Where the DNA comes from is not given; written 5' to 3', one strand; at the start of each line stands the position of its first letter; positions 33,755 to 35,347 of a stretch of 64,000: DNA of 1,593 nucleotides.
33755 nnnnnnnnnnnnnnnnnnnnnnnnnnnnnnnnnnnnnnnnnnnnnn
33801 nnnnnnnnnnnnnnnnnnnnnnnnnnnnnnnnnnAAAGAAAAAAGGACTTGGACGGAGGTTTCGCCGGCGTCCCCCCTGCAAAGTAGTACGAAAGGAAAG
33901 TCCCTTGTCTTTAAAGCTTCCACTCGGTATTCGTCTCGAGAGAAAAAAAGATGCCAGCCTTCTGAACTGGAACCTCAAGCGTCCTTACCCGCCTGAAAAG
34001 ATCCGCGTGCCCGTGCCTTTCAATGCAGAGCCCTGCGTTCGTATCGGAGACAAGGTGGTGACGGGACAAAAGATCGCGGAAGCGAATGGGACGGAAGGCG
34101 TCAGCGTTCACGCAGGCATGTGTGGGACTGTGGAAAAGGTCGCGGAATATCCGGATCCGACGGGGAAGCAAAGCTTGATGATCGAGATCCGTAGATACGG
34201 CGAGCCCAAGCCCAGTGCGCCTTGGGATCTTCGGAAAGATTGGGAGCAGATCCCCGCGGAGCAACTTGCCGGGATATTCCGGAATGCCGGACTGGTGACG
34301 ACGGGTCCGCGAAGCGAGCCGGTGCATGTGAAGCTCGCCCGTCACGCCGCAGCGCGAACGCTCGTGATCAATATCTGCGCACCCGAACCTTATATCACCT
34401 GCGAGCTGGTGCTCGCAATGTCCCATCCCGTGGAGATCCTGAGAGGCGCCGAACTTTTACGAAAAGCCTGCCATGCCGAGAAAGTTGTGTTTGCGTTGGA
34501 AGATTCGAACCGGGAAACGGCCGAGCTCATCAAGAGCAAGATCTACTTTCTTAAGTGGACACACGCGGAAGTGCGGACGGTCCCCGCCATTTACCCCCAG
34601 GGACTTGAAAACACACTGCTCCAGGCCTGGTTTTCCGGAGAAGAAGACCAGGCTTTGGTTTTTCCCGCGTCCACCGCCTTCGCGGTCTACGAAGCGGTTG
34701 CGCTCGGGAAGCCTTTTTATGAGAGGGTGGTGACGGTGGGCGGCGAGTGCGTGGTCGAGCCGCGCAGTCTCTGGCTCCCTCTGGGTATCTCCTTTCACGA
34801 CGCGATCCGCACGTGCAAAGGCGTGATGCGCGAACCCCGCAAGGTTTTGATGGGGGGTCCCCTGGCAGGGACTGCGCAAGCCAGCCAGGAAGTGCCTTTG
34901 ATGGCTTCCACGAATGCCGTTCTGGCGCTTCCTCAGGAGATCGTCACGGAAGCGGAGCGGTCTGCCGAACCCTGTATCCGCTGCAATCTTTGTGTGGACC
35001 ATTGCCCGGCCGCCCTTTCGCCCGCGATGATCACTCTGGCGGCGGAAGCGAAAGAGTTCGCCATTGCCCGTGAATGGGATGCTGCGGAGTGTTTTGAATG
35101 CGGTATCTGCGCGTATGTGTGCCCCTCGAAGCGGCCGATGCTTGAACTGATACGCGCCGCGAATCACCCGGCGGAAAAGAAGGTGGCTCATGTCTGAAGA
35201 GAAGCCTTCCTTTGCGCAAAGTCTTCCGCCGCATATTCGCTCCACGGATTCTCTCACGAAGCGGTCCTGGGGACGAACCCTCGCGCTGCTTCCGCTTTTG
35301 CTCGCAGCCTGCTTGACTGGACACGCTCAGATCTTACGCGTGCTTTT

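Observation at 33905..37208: Minimal Rnf/Nqr-like membrane module whose subunits lack the usual cofactor motifs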

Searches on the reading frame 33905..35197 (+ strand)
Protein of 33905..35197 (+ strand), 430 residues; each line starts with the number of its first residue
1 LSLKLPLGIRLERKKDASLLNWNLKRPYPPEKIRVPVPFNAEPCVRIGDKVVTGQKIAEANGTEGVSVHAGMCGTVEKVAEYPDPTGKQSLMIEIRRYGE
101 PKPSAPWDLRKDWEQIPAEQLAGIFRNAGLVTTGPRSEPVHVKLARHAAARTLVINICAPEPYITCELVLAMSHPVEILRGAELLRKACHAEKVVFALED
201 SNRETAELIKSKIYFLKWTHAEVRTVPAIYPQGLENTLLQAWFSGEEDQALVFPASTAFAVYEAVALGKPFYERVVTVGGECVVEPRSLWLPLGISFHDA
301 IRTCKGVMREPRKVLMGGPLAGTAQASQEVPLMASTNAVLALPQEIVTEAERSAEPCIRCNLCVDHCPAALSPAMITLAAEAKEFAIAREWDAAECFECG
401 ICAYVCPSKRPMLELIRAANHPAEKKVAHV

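Call 3: search_protein_families(library=pfam, proteins=[window:33905-35197:+], max_evalue=1)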
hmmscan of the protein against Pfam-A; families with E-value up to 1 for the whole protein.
window:33905-35197:+ (430 aa): 19 families
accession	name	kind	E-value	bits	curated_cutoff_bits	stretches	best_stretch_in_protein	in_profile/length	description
PF01512.22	Complex1_51K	-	1.5e-17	64.3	31.2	1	126-244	2-123/150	Nuo51 FMN-binding domain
PF13375.12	RnfC_N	-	7.8e-13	48.8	25.6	1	6-96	4-97/101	RnfC Barrel sandwich hybrid domain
PF13237.11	Fer4_10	-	1.4e-06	28.6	25.5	1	352-407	4-53/53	4Fe-4S dicluster domain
PF12838.12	Fer4_7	-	1.6e-06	28.9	27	1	357-409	2-51/52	4Fe-4S dicluster domain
PF00037.32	Fer4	-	1.9e-06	27.9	21.1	2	390-408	2-20/24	4Fe-4S binding domain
PF12797.12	Fer4_2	-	3e-06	27.3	24.5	2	354-369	7-22/22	4Fe-4S binding domain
PF13183.11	Fer4_8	-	8.5e-06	26.7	27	2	354-409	2-67/68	4Fe-4S dicluster domain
PF13187.11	Fer4_9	-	1.4e-05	25.5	27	2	357-409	2-50/52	4Fe-4S dicluster domain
PF13534.11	Fer4_17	-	1.9e-05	25.5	22.2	2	357-408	2-58/61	4Fe-4S dicluster domain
PF14697.11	Fer4_21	-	3.4e-05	24.3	35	1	355-408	6-53/59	4Fe-4S dicluster domain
PF10531.15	SLBB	-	5.7e-05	23.3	27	1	275-322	1-53/55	SLBB domain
PF12837.12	Fer4_6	-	0.00019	21.7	25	2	351-369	3-21/24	4Fe-4S binding domain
PF12800.12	Fer4_4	-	0.0012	19.5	24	2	355-369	2-16/17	4Fe-4S binding domain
PF13484.11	Fer4_16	-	0.0016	19.6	30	1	357-408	2-65/66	4Fe-4S double cluster binding domain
PF13746.11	Fer4_18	-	0.0069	17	27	1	382-408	47-73/114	4Fe-4S dicluster domain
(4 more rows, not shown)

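Call 4: search_protein_families(library=ncbifam, proteins=[window:33905-35197:+], max_evalue=1)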
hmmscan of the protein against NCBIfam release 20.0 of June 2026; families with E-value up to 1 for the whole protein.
window:33905-35197:+ (430 aa): 78 families (the best 25 are shown)
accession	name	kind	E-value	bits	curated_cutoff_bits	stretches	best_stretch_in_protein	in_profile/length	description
TIGR01945.1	rnfC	subfamily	4.6e-83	279.2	245.95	1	7-421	6-429/435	RnfABCDGE type electron transport complex subunit C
NF003454.1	PRK05035.1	equivalog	6.6e-80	269.1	345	1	8-420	9-432/556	electron transport complex subunit RsxC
NF041837.1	rnfC_Methano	equivalog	4.5e-54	184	650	2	257-425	263-428/438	Rnf electron transport complex subunit RnfC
TIGR04481.1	PR_assoc_PrdC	equivalog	1.5e-28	99.8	490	1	37-337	9-300/425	proline reductase-associated electron transfer protein PrdC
NF003761.0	PRK05352.1-4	equivalog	4.5e-10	38.8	450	2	45-345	48-331/449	Na(+)-translocating NADH-quinone reductase subunit A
TIGR01936.1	nqrA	equivalog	3.1e-07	29.6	321.05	1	44-339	44-322/446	NADH:ubiquinone reductase (Na(+)-transporting) subunit A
NF003759.0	PRK05352.1-2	equivalog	7.9e-07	28.1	505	1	45-328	45-313/447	Na(+)-translocating NADH-quinone reductase subunit A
TIGR01971.1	NuoI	subfamily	2.2e-06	27.2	113.05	1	350-409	37-96/121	NADH-quinone oxidoreductase, chain I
NF045874.1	Vhu_polyferre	exception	4.4e-06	25.7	600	1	346-415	283-348/381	F420-non-reducing hydrogenase associated-polyferredoxin VhuB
TIGR02512.1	FeFe_hydrog_A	subfamily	2e-05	23.6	405.95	1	353-409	5-65/375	[FeFe] hydrogenase, group A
TIGR02179.1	PorD_KorD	subfamily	4.1e-05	23.6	60.05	1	354-409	24-70/78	2-oxoacid:acceptor oxidoreductase, delta subunit, pyruvate/2-ketoisovalerate family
NF042909.1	FMH_DH_FwdF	exception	4.5e-05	22.7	375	1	347-409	130-193/336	tungsten-dependent formylmethanofuran dehydrogenase subunit FwdF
NF040763.1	FeFe_hydrog_A6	exception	0.00012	20.6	765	1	350-408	140-202/571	NADH-dependent [FeFe] hydrogenase, group A6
NF040864.1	HgcB_ferredoxin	equivalog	0.0002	21.1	99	1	351-409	10-59/93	mercury methylation ferredoxin HgcB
NF006183.0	PRK08318.1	equivalog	0.0002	20.3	335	1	342-409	329-392/422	NAD-dependent dihydropyrimidine dehydrogenase subunit PreA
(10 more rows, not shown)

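Call 5: search_solved_structures(query=window:33905-35197:+, show_alignments=3, max_evalue=0.001)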
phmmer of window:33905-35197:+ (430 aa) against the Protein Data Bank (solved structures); distinct sequences matched with E-value up to 0.001: 5.
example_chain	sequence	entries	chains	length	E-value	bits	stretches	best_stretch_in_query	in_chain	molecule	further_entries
7zc6_C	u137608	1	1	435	7.9e-61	209.3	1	40-426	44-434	RnfC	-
9eri_C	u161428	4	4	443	2.7e-53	184.5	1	30-420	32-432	Na(+)-translocating ferredoxin:NAD(+) oxidoreductase complex subunit C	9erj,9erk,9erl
8ahx_C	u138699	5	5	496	5.2e-53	183.6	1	33-420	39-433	Ion-translocating oxidoreductase complex subunit C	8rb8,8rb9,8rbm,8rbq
9sfi_O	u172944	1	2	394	7.6e-06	28.2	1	340-410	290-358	Ferredoxin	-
7z0s_F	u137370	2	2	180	0.00077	21.6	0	343-409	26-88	Formate hydrogenlyase subunit 6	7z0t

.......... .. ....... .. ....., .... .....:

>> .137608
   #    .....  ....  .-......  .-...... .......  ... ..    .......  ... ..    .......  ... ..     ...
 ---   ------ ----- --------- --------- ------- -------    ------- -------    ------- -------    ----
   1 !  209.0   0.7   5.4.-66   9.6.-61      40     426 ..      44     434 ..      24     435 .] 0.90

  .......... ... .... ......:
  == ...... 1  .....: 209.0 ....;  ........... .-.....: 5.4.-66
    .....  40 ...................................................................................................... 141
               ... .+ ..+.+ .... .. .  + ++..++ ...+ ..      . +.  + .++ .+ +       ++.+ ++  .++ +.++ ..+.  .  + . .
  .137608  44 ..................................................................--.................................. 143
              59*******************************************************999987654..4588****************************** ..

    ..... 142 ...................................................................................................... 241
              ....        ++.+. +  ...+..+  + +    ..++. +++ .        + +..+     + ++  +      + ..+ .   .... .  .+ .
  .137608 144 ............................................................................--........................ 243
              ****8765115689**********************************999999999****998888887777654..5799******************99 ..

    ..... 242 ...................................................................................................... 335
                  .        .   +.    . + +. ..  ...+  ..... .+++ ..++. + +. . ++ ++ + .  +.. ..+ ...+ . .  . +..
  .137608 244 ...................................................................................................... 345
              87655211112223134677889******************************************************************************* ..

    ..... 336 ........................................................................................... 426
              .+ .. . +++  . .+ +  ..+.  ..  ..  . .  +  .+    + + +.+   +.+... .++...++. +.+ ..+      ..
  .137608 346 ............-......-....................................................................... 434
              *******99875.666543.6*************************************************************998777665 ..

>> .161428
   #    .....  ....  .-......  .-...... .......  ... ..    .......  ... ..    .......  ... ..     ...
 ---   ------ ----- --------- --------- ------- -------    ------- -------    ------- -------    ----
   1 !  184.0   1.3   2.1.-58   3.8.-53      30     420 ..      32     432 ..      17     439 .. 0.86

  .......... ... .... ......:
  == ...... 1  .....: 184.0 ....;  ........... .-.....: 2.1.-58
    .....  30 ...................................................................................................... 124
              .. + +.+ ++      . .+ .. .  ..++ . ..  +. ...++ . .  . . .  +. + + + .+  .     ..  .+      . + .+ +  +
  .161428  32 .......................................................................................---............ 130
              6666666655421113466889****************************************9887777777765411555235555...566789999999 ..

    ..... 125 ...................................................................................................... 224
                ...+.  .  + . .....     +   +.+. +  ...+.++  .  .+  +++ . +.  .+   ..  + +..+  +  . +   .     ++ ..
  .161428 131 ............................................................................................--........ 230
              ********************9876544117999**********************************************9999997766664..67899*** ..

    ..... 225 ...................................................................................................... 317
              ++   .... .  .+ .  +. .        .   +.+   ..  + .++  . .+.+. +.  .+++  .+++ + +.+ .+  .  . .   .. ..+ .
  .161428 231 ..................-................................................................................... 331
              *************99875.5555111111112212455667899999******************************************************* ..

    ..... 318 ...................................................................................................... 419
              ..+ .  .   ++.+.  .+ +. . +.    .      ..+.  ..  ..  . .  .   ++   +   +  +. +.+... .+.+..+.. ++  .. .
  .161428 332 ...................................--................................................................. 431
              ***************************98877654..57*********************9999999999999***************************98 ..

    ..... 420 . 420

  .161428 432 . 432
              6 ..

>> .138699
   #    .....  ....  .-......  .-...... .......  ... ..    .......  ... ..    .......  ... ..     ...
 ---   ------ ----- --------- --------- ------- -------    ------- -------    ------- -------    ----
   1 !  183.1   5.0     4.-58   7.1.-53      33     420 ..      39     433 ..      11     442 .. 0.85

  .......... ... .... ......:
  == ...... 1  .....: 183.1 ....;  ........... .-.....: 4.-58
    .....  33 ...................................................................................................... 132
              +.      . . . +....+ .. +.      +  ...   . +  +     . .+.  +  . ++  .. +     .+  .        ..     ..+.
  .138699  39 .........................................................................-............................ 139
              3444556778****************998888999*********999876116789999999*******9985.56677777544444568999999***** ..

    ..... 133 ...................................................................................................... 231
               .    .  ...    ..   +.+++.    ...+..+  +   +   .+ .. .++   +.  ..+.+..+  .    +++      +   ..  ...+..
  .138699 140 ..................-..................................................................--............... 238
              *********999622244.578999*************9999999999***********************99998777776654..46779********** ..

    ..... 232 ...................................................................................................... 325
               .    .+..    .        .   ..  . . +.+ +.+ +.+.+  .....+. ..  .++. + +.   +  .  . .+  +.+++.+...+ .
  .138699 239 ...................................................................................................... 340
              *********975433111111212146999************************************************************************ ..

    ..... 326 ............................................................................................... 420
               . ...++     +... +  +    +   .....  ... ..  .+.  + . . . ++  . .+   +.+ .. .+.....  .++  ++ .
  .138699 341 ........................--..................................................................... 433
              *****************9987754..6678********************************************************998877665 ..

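Call 95: find_related_loci(query=A5, collection=metagenome_contigs, flank=6000)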
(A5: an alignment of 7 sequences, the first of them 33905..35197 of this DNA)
Query A5 (430 aa) in metagenome_contigs; peptide patterns used: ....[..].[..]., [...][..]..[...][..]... (x = any residue, [..] = any of these).
600 stretches matched a pattern (row limit reached: there are more); 263 encode a relative of the query (tblastn E <= 1e-3); the best 80 are kept; 80 distinct loci.
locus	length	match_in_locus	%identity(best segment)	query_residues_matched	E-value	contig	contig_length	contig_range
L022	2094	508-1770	72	2-420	0e+0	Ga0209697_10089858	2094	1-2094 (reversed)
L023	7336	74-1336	72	2-420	0e+0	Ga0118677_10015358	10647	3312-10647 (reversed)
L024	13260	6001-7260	71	8-419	0e+0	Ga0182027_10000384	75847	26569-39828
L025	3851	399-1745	65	6-429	0e+0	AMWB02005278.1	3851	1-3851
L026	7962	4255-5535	66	1-429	0e+0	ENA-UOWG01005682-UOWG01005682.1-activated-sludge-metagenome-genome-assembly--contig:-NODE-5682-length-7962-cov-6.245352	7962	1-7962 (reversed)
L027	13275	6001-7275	71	7-429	0e+0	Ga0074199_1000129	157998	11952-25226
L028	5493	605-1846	51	2-417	8e-125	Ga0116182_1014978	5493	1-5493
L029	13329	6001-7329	43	8-419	1e-112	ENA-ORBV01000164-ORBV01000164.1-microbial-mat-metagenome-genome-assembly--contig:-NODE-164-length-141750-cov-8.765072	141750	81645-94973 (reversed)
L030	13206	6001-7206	47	9-419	6e-111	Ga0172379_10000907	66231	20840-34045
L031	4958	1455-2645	47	8-419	1e-110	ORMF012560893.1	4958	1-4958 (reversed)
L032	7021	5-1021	51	74-417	8e-103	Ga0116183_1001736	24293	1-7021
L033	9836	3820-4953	38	45-417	2e-76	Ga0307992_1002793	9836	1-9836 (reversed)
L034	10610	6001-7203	35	30-417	3e-68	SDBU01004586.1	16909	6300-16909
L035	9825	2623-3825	34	30-420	6e-66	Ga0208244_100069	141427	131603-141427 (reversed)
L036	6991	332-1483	34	41-419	3e-64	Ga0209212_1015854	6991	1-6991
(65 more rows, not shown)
